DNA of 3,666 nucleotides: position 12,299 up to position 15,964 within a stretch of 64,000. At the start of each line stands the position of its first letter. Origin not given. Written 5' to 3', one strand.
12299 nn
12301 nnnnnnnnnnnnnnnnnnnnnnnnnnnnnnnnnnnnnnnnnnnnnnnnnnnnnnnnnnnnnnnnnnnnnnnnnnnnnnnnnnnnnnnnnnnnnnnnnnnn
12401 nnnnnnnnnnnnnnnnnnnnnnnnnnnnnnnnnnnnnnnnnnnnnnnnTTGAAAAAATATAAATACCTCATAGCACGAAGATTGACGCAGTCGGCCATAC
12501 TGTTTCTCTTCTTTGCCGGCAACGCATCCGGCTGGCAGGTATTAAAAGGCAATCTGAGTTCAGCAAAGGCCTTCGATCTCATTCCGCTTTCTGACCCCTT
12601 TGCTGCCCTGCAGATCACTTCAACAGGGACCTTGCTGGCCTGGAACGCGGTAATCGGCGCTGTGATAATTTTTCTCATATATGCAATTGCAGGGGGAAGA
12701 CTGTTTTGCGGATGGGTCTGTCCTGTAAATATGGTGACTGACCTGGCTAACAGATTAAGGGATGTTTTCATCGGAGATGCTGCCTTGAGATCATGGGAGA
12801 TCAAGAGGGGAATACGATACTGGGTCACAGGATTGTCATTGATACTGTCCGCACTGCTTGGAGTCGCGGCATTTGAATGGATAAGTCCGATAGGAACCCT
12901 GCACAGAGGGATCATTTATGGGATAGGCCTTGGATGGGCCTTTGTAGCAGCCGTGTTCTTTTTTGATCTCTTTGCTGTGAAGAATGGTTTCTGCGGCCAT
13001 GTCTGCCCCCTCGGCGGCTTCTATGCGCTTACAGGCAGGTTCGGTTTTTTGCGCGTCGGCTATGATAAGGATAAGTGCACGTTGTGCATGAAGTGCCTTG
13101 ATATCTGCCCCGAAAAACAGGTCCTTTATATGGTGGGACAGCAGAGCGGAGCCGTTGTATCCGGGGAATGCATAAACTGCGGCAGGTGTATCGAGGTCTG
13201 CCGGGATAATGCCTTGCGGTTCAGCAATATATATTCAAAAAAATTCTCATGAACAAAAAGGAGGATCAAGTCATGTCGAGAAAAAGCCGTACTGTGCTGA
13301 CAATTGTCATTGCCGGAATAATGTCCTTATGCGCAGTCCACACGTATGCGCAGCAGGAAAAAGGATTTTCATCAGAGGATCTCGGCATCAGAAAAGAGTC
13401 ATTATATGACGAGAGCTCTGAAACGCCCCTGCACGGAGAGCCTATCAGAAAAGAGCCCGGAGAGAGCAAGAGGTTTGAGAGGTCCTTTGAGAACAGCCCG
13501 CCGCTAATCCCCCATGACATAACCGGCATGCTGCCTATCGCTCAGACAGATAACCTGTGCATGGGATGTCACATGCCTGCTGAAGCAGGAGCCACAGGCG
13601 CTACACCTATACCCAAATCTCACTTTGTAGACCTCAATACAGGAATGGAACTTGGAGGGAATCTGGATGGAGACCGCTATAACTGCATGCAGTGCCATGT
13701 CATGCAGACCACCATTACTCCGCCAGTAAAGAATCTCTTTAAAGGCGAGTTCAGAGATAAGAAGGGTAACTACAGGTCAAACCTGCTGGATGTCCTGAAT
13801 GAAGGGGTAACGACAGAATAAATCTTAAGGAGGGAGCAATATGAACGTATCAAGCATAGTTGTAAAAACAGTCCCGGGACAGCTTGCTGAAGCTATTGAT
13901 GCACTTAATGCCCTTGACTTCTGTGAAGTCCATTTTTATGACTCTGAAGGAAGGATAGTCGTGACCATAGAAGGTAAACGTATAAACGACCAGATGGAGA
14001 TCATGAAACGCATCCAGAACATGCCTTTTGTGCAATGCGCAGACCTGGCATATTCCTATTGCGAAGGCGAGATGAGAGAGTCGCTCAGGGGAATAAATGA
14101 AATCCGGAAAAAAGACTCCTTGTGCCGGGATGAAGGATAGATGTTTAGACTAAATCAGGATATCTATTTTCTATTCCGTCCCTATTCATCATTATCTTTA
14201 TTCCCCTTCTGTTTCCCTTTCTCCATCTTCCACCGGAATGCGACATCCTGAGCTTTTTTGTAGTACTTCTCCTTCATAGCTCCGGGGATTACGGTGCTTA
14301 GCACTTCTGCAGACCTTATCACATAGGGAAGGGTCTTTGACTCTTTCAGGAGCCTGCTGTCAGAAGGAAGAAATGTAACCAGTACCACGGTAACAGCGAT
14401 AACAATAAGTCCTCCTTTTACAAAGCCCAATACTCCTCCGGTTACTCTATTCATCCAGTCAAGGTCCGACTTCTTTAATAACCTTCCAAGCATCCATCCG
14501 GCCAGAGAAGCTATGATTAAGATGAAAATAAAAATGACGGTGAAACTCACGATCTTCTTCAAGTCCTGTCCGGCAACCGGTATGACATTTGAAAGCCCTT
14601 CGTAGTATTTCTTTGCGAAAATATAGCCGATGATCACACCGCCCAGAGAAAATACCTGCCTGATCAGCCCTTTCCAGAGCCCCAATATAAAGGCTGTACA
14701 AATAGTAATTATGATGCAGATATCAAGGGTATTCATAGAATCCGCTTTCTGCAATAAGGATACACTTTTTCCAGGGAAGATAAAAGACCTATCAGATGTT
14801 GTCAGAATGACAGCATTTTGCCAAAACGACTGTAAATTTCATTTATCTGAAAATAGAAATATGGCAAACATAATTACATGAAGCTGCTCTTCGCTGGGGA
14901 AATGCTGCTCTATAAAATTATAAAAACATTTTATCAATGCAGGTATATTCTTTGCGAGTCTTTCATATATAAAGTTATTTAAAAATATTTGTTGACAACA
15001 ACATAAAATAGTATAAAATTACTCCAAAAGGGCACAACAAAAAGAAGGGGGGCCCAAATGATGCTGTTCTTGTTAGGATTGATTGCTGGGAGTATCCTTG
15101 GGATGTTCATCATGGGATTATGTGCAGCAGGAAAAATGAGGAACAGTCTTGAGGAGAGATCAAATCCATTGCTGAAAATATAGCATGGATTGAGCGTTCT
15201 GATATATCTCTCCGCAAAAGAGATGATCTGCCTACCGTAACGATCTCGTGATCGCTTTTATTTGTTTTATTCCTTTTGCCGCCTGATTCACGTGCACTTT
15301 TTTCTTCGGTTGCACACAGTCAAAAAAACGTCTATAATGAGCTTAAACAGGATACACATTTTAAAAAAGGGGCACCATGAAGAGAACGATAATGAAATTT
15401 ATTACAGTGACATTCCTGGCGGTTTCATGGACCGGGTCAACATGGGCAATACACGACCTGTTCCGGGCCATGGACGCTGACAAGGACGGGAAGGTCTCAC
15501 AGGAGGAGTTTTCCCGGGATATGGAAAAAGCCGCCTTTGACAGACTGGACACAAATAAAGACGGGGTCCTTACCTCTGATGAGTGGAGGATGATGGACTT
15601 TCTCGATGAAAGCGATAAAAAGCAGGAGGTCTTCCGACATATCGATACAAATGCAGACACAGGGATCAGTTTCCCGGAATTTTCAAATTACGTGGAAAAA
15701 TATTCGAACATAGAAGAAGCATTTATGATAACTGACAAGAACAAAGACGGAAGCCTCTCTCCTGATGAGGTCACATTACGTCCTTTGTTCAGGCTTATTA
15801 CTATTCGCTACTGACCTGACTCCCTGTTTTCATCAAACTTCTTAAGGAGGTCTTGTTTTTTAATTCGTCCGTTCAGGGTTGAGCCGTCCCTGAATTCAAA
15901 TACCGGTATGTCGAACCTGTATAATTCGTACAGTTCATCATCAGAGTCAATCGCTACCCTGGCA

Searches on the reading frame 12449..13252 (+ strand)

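Call 5: search_protein_families(library=pfam, proteins=[window:12449-13252:+])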
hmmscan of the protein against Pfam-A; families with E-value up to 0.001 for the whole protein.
window:12449-13252:+ (267 aa): 12 families
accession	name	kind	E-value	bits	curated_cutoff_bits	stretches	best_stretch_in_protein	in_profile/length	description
PF12801.12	Fer4_5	-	9.7e-17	61.1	22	2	64-104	2-41/48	4Fe-4S binding domain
PF13237.11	Fer4_10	-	3.9e-09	36.7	25.5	1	203-251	2-52/53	4Fe-4S dicluster domain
PF00037.32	Fer4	-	8.6e-09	35.3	21.1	2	238-256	5-23/24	4Fe-4S binding domain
PF12838.12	Fer4_7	-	2.3e-08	34.8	27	1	180-222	6-50/52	4Fe-4S dicluster domain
PF12837.12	Fer4_6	-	2.9e-08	33.7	25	1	203-225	2-23/24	4Fe-4S binding domain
PF13187.11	Fer4_9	-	8.9e-07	29.3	27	1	209-255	1-51/52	4Fe-4S dicluster domain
PF14697.11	Fer4_21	-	1.1e-06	29.1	35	0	239-256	6-23/59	4Fe-4S dicluster domain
PF25160.1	LdpA_Fe-S-bd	-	0.00011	22.3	27.6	0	216-252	9-39/49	LdpA Fe-S cluster-binding domain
PF13484.11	Fer4_16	-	0.00037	21.7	30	0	240-258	1-19/66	4Fe-4S double cluster binding domain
PF12797.12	Fer4_2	-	0.00047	20.4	24.5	1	204-222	4-22/22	4Fe-4S binding domain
PF12800.12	Fer4_4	-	0.00062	20.4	24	0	208-222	2-16/17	4Fe-4S binding domain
PF12798.12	Fer4_3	-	0.00066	20.8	27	0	241-254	1-14/15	4Fe-4S binding domain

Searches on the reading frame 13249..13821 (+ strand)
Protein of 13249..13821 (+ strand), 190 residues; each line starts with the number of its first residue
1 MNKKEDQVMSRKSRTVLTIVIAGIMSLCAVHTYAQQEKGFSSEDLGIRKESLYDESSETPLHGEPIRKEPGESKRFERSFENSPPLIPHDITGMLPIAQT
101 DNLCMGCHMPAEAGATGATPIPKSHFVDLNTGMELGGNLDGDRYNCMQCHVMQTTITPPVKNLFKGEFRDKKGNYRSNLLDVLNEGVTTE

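Call 5: search_protein_families(library=pfam, proteins=[window:13249-13821:+])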
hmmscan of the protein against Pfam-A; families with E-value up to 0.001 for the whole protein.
window:13249-13821:+ (190 aa): 1 family
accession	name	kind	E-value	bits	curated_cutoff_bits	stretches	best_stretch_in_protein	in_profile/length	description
PF03892.19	NapB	-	8.5e-33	113.6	25.1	1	41-165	9-126/127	Nitrate reductase cytochrome c-type subunit (NapB)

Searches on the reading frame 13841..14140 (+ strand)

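Call 29: search_protein_families(library=pfam, proteins=[window:13841-14140:+], max_evalue=0.01)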
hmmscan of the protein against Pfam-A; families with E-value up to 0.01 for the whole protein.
window:13841-14140:+ (99 aa): 1 family
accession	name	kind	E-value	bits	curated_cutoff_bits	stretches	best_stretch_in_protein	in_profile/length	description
PF03927.19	NapD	-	8e-22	77.6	28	1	1-75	1-75/76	NapD protein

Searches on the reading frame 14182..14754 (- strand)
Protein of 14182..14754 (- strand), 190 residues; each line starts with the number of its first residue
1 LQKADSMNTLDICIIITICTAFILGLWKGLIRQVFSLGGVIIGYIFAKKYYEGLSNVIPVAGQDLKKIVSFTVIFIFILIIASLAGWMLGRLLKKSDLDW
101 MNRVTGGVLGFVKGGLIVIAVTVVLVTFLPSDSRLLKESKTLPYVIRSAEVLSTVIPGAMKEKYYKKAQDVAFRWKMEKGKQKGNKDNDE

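Call 29: search_protein_families(library=pfam, proteins=[window:14182-14754:-], max_evalue=0.01)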
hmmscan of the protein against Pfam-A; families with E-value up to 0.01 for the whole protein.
window:14182-14754:- (190 aa): 3 families
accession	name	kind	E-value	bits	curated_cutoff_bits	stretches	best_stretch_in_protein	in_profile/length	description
PF02674.22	Colicin_V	-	9e-32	110.5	29.3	1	10-148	1-142/144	Colicin V production protein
PF02535.28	Zip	-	0.00071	19.3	35.1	1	12-140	179-307/323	ZIP Zinc transporter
PF02659.21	Mntp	-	0.0042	17.3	24.4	1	64-119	3-58/152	Putative manganese efflux pump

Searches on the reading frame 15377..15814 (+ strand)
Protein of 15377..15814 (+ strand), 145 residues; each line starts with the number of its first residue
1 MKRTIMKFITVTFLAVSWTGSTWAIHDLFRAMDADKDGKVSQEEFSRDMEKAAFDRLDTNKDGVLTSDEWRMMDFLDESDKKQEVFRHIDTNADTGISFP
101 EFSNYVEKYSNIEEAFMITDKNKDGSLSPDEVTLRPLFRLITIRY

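Call 29: search_protein_families(library=pfam, proteins=[window:15377-15814:+], max_evalue=0.01)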
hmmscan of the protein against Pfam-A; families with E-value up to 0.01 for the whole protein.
window:15377-15814:+ (145 aa): 7 families
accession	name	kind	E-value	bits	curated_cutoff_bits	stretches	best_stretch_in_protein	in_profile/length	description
PF00036.39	EF-hand_1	-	3.8e-23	79.7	25.4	4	25-50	2-27/29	EF hand domain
PF13202.12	EF-hand_5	-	3.7e-22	77.1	25.9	2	25-47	1-23/25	EF hand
PF13405.12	EF-hand_6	-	3.1e-21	73.4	25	3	25-45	2-22/30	EF-hand domain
PF13499.12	EF-hand_7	-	5.8e-18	65.4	30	2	51-106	5-66/67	EF-hand domain pair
PF13833.12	EF-hand_8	-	1.5e-11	44.3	28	1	27-51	29-53/54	EF-hand domain pair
PF10591.15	SPARC_Ca_bdg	-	9.5e-07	29.6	22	1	53-103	59-111/113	Secreted protein acidic and rich in cysteine Ca binding region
PF23657.1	DUF7151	-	0.0013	19.1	27.2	0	119-133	26-40/46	Domain of unknown function (DUF7151)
